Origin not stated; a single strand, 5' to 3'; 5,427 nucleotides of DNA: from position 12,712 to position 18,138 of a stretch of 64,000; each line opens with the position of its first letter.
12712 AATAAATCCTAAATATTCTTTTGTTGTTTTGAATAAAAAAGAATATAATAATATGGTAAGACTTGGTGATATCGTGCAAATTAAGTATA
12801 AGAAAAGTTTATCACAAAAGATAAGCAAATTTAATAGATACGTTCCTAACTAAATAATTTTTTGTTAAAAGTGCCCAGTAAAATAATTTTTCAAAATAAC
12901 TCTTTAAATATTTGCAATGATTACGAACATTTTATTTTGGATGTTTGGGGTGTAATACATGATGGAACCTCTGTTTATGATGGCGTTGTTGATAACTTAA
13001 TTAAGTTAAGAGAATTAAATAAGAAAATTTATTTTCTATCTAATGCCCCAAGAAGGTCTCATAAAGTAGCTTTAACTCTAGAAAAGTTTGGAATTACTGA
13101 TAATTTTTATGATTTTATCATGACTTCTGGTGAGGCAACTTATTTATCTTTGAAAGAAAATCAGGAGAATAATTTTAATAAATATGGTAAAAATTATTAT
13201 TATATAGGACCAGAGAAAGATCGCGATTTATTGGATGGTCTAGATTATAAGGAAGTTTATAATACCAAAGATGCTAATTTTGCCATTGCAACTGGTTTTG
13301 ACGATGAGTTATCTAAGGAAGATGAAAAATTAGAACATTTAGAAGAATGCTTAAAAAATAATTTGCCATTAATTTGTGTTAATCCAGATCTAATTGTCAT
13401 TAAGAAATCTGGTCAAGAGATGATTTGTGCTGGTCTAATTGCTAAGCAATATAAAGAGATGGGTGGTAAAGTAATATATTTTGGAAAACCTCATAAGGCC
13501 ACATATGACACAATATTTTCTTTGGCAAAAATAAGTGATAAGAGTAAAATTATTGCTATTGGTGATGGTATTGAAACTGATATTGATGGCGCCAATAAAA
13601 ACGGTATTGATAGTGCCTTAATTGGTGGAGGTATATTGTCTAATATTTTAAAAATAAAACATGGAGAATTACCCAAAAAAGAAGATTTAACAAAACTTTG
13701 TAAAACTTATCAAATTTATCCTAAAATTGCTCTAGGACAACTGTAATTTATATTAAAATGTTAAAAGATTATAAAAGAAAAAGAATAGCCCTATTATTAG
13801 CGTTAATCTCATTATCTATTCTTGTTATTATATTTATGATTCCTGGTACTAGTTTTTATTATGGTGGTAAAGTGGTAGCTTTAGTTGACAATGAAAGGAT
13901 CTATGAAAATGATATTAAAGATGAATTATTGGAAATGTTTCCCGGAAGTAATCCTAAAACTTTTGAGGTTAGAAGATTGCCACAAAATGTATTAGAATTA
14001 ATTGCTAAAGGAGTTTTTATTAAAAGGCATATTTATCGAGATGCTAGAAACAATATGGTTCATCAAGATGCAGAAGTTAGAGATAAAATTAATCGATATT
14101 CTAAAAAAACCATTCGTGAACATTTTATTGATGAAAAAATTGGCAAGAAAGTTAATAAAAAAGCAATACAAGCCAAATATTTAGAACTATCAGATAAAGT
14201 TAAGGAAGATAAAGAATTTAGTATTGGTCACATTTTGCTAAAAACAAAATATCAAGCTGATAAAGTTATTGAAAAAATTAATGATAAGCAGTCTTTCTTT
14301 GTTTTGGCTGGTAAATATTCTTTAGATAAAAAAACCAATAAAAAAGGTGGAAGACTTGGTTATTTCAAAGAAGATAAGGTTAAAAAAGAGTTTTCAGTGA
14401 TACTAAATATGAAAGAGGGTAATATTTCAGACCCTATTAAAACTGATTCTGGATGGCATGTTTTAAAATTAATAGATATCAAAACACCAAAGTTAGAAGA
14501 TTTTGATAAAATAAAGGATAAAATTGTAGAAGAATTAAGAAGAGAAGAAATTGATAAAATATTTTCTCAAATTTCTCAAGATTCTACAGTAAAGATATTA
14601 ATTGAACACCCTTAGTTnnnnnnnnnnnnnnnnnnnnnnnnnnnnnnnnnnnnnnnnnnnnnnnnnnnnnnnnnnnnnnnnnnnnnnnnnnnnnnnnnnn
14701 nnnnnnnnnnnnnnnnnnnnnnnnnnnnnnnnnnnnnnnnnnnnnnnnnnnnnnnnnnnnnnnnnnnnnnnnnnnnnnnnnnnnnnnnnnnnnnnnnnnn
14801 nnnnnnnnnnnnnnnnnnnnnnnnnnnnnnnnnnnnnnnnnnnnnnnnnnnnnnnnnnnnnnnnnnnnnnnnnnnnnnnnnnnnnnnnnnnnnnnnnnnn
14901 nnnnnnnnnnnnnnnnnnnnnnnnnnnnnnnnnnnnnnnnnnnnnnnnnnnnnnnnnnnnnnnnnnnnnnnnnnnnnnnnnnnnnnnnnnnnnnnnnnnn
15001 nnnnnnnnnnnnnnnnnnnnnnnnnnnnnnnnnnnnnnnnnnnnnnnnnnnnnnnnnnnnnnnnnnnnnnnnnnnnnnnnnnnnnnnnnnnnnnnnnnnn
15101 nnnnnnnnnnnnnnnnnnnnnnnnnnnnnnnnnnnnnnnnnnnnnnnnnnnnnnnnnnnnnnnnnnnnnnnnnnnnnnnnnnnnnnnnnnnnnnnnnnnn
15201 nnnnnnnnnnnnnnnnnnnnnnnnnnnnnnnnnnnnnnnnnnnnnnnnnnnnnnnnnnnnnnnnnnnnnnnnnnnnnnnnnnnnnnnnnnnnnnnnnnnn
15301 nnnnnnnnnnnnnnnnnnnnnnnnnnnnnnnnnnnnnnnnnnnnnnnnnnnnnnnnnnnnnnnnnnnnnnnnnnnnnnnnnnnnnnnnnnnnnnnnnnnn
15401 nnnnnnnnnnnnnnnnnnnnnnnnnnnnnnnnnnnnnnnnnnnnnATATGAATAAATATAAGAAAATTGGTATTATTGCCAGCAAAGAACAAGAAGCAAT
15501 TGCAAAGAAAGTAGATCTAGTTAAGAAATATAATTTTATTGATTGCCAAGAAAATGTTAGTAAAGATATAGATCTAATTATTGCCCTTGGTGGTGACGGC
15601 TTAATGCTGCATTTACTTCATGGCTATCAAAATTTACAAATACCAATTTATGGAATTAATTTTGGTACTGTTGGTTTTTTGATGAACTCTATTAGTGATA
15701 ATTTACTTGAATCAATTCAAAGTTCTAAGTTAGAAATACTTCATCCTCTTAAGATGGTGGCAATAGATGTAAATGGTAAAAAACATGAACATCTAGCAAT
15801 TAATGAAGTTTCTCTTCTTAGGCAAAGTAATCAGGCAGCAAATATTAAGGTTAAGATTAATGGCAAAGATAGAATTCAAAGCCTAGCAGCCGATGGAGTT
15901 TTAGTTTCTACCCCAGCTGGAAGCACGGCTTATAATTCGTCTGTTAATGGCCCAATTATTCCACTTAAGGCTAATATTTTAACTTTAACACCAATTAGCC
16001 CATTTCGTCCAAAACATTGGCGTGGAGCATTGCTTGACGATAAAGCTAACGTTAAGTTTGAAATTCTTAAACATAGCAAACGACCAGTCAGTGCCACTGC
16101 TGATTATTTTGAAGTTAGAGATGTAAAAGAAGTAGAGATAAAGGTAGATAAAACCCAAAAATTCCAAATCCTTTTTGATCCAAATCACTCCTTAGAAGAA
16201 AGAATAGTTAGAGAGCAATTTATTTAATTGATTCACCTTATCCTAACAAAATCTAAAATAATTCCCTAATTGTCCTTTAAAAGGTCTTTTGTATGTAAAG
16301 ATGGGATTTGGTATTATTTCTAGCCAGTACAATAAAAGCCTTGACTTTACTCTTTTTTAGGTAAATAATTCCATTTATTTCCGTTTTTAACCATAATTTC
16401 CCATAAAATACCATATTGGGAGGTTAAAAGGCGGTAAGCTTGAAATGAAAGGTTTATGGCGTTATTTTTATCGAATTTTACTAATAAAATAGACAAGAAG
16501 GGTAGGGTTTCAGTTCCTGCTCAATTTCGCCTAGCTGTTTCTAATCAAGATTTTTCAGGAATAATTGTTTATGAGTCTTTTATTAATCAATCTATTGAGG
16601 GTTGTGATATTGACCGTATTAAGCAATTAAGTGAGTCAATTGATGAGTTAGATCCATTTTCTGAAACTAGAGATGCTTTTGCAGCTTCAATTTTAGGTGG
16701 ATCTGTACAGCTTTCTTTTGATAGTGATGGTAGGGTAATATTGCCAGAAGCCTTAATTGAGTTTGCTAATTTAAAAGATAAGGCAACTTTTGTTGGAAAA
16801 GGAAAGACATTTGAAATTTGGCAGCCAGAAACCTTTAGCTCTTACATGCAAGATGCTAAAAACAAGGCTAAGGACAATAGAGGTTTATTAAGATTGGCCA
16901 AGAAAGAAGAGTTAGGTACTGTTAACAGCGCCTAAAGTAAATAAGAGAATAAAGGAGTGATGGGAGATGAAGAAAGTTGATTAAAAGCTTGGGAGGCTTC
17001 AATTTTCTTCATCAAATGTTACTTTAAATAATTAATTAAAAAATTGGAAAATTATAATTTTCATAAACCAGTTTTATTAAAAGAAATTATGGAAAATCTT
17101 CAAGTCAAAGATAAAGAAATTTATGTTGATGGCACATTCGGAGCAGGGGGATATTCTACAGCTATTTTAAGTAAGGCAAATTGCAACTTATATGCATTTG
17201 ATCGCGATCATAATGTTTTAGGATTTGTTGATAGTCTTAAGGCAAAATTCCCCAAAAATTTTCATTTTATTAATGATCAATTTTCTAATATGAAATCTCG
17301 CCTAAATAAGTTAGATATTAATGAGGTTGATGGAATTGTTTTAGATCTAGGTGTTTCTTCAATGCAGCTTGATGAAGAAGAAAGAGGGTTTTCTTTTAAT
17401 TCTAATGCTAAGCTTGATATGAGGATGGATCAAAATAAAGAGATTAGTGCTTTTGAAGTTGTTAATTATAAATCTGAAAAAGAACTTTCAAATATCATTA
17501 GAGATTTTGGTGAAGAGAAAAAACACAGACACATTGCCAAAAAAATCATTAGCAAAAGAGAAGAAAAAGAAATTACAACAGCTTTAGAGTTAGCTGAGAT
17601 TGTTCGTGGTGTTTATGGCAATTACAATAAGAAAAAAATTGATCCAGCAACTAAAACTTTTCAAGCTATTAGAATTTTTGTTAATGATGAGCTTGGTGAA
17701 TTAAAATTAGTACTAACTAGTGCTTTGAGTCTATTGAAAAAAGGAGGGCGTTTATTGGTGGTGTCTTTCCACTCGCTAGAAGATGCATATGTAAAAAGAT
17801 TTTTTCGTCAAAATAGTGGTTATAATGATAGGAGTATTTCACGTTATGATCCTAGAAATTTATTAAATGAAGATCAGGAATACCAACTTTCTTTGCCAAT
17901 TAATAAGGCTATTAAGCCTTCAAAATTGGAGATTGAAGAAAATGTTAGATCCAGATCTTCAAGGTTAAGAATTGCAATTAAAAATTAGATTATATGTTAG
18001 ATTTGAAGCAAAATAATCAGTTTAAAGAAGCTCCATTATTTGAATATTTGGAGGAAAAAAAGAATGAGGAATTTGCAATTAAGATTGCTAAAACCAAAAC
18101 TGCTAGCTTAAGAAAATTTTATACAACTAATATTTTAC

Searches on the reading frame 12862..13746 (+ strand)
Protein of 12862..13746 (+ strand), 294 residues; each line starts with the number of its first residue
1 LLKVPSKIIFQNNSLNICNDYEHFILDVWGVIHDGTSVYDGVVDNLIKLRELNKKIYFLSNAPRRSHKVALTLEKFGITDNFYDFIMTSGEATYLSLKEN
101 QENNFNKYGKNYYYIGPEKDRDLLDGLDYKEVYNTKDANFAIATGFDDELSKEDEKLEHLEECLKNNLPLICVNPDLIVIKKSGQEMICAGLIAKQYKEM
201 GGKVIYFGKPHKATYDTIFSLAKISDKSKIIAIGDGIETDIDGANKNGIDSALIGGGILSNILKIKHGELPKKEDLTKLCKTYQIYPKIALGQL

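Call 81: search_protein_families(library=pfam, proteins=[window:12862-13746:+], max_evalue=0.00001)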
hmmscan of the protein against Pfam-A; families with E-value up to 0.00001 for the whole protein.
window:12862-13746:+ (294 aa): 4 families
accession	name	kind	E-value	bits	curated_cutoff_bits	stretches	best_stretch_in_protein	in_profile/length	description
PF13344.12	Hydrolase_6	-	1.3e-15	57.7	27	1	24-130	1-101/101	Haloacid dehalogenase-like hydrolase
PF00702.32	Hydrolase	-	1.1e-09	39.4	26.4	0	27-89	86-147/191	haloacid dehalogenase-like hydrolase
PF13242.12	Hydrolase_like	-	3.1e-09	37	22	1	207-258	2-52/75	HAD-hyrolase-like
PF13419.12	HAD_2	-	8.8e-07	29.6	23.8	0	205-253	131-177/178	Haloacid dehalogenase-like hydrolase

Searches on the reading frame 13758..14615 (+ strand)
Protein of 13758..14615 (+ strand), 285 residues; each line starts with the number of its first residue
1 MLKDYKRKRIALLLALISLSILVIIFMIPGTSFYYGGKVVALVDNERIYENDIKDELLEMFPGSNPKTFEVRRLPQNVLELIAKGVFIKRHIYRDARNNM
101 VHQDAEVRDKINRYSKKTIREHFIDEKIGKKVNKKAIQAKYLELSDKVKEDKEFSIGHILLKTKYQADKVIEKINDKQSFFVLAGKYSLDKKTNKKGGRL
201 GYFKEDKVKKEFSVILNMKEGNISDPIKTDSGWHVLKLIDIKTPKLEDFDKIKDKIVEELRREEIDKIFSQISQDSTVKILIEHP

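Call 81: search_protein_families(library=pfam, proteins=[window:13758-14615:+], max_evalue=0.00001)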
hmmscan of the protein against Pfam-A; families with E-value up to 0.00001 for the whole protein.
window:13758-14615:+ (285 aa): 3 families
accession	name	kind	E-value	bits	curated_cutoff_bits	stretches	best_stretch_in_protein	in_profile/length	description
PF13616.12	Rotamase_3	-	1.2e-17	65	22.5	1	153-241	15-115/116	PPIC-type PPIASE domain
PF00639.27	Rotamase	-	6.4e-16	59.6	21.7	1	163-240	18-97/97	PPIC-type PPIASE domain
PF13145.12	Rotamase_2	-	4.8e-10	40.7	27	1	134-254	3-121/121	PPIC-type PPIASE domain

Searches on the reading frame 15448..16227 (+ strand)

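Call 81: search_protein_families(library=pfam, proteins=[window:15448-16227:+], max_evalue=0.00001)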
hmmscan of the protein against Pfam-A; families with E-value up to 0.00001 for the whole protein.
window:15448-16227:+ (259 aa): 2 families
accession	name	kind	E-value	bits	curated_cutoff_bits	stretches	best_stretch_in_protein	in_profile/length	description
PF01513.26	NAD_kinase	-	6.7e-11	43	25.5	1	28-80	60-112/130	ATP-NAD kinase N-terminal domain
PF20143.4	NAD_kinase_C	-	8.1e-11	42.2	23.7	1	119-214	2-95/126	ATP-NAD kinase C-terminal domain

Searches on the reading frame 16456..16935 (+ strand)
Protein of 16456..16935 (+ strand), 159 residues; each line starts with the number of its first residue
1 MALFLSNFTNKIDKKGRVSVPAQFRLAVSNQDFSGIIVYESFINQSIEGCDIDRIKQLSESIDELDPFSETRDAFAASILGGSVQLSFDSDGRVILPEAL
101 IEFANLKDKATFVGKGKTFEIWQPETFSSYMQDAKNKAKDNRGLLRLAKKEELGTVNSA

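Call 81: search_protein_families(library=pfam, proteins=[window:16456-16935:+], max_evalue=0.00001)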
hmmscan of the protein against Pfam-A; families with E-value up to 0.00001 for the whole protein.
window:16456-16935:+ (159 aa): 1 family
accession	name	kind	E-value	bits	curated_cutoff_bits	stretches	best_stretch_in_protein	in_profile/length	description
PF02381.23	MraZ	-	9.4e-20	70.8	23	1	79-146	1-71/72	MraZ protein, putative antitoxin-like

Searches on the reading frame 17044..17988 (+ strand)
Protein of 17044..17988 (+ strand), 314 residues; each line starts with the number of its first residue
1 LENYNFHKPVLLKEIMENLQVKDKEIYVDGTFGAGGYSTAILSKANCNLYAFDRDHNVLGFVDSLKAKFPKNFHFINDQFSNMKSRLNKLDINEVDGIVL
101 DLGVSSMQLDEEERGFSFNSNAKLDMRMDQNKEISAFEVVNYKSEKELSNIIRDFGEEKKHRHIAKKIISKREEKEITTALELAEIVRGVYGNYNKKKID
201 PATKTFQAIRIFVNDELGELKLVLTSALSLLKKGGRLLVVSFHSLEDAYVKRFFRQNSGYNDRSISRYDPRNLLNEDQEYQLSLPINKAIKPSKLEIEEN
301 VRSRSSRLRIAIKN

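Call 81: search_protein_families(library=pfam, proteins=[window:17044-17988:+], max_evalue=0.00001)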
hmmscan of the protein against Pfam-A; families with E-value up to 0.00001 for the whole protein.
window:17044-17988:+ (314 aa): 1 family
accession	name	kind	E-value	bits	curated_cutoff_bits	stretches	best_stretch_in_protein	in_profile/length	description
PF01795.25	Methyltransf_5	-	1.5e-100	337.1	27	1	6-312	3-307/309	MraW methylase family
